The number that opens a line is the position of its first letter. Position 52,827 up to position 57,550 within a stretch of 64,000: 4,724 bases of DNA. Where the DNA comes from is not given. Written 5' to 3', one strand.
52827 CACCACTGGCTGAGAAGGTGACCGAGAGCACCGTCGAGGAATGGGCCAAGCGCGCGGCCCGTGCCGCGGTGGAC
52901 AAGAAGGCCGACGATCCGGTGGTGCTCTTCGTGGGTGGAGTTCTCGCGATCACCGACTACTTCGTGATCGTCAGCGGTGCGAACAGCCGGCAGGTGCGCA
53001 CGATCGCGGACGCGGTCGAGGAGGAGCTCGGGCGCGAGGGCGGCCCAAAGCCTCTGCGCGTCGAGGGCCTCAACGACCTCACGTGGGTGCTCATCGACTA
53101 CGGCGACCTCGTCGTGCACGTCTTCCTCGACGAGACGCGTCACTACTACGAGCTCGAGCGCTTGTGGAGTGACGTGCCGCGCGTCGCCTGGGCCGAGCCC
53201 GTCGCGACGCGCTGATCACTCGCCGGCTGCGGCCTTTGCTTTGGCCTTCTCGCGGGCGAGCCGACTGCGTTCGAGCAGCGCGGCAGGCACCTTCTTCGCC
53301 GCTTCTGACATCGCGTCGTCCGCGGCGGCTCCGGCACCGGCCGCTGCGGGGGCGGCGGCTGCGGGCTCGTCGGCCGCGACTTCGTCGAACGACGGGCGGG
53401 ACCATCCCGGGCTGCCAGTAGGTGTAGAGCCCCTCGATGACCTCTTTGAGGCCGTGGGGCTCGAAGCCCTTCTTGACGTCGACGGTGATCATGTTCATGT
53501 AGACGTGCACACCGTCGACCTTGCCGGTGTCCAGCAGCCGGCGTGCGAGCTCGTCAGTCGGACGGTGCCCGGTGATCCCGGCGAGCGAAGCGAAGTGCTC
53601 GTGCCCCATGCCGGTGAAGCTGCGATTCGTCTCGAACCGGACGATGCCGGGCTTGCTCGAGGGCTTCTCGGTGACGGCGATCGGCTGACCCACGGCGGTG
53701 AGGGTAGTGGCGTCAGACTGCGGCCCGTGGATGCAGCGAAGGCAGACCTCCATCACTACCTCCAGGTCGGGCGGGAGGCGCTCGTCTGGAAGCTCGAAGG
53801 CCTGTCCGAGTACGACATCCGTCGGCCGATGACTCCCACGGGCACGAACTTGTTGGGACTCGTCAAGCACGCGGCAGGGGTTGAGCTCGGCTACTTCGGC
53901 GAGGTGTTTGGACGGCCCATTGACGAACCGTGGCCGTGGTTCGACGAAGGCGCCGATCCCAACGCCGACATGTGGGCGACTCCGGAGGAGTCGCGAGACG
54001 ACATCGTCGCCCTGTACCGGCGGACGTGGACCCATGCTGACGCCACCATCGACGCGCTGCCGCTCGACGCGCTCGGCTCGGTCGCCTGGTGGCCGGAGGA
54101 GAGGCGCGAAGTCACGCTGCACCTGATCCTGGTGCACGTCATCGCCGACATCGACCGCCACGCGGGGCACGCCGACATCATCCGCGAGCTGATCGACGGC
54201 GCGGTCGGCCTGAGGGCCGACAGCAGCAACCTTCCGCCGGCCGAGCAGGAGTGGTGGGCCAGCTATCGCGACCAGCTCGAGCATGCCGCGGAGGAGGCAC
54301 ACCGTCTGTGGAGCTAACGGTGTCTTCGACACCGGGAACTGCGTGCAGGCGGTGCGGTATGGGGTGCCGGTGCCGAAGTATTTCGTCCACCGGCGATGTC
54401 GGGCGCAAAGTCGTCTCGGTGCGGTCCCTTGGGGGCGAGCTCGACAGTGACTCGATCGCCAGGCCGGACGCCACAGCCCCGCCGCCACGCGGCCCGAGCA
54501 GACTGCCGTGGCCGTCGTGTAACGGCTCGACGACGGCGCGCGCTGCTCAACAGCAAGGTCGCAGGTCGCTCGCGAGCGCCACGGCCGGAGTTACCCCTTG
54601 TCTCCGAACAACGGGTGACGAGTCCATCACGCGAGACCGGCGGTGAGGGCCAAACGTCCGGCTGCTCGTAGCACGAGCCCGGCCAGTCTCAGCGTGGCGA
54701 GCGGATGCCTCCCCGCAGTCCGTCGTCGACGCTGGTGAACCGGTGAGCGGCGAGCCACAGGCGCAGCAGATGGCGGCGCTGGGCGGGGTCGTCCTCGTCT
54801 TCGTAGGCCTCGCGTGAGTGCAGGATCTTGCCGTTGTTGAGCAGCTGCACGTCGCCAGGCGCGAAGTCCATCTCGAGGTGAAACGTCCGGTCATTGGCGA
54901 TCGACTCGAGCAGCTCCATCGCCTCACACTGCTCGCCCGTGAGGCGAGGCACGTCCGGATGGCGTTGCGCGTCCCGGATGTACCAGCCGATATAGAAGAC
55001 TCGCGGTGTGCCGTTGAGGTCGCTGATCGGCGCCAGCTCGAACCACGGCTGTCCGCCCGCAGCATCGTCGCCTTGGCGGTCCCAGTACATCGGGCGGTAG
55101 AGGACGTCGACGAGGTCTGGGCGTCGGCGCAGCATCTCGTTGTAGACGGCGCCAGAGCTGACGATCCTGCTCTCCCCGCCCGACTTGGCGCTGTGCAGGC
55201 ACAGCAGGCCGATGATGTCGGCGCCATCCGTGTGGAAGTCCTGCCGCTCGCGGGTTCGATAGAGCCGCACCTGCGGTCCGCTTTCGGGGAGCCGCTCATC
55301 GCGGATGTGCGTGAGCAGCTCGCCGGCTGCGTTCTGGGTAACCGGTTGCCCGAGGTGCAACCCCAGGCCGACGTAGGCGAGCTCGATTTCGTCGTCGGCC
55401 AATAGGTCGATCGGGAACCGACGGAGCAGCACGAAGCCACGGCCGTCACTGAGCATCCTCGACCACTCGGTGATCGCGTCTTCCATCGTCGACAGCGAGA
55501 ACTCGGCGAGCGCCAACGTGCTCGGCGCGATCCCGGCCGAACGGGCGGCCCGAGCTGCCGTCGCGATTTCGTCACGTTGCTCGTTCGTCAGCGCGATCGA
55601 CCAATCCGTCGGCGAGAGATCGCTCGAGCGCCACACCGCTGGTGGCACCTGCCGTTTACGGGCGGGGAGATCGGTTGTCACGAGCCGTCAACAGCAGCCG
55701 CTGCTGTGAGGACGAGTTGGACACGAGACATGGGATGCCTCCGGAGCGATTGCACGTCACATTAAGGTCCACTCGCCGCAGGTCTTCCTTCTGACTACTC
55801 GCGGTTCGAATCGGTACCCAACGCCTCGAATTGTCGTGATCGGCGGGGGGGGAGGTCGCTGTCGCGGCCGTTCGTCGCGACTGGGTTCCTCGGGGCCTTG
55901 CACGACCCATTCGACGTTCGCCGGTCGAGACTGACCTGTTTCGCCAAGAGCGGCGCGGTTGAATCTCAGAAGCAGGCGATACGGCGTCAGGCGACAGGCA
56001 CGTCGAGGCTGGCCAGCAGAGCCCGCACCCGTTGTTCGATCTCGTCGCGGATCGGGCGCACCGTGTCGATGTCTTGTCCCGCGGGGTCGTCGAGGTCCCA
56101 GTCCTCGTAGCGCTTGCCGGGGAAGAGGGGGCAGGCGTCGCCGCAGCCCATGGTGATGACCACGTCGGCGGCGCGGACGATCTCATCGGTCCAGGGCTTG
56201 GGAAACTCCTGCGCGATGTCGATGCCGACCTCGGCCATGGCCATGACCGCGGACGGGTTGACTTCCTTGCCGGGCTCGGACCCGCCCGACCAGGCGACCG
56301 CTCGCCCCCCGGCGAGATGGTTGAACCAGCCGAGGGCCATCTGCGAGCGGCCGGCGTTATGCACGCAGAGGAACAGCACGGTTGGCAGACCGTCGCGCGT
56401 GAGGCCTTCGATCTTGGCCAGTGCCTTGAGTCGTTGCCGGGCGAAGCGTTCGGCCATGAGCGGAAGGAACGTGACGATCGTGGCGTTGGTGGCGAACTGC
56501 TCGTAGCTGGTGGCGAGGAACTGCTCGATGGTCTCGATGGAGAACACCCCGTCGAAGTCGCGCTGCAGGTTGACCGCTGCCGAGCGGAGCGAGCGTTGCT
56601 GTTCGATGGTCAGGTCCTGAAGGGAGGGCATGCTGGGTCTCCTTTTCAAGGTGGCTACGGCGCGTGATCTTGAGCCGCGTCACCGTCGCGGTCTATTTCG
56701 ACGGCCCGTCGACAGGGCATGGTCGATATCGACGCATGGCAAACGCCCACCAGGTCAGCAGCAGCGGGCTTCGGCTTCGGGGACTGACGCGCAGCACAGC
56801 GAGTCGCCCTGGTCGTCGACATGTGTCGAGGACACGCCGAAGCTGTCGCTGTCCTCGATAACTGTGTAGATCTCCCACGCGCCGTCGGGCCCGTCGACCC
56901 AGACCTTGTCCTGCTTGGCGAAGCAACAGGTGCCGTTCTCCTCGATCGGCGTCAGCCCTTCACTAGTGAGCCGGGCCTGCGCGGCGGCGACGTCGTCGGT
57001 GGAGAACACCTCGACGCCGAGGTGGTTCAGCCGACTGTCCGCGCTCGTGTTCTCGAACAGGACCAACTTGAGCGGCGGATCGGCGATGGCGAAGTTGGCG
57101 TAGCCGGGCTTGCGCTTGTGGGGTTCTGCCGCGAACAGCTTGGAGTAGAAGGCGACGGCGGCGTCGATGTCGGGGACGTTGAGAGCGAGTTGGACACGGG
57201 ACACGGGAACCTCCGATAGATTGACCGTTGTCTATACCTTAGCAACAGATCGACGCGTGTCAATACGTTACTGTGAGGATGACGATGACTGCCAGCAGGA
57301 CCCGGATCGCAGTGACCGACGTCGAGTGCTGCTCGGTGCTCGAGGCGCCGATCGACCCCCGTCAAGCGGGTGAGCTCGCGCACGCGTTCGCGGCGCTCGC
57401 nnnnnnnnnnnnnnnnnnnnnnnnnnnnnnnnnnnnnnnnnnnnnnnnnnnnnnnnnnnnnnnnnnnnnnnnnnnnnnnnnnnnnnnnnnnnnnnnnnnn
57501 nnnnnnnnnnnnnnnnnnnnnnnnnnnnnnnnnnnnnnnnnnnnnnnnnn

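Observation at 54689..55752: TauD/TfdA-family dioxygenase sits behind a second copy of the arsI/cadI ribosome-binding site and first codons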

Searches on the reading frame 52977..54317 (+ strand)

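Call 56: search_protein_families(library=pfam, proteins=[window:52977-54317:+], max_evalue=0.001)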
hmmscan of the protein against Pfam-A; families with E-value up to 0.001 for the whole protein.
window:52977-54317:+ (446 aa): 2 families
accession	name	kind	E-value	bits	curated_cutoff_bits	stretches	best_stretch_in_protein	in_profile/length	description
PF04978.18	MST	-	6.2e-47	160.2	27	1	258-408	2-149/149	Mycothiol-S-transferase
PF12867.12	DinB_2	-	1.3e-07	32.6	24.8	1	263-398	3-127/128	DinB superfamily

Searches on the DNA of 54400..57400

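Call 57: search_rna_families(source=window, start=54400, end=57400, threshold=evalue, max_evalue=1)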
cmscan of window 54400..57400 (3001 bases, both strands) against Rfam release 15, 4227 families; matches with E-value up to 1: 0.
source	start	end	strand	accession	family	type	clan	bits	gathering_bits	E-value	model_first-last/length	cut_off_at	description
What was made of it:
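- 55764..55986 (-): Spacer between arsC and the arsI remnant. Its origin is unknown. No Rfam match (call 57).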
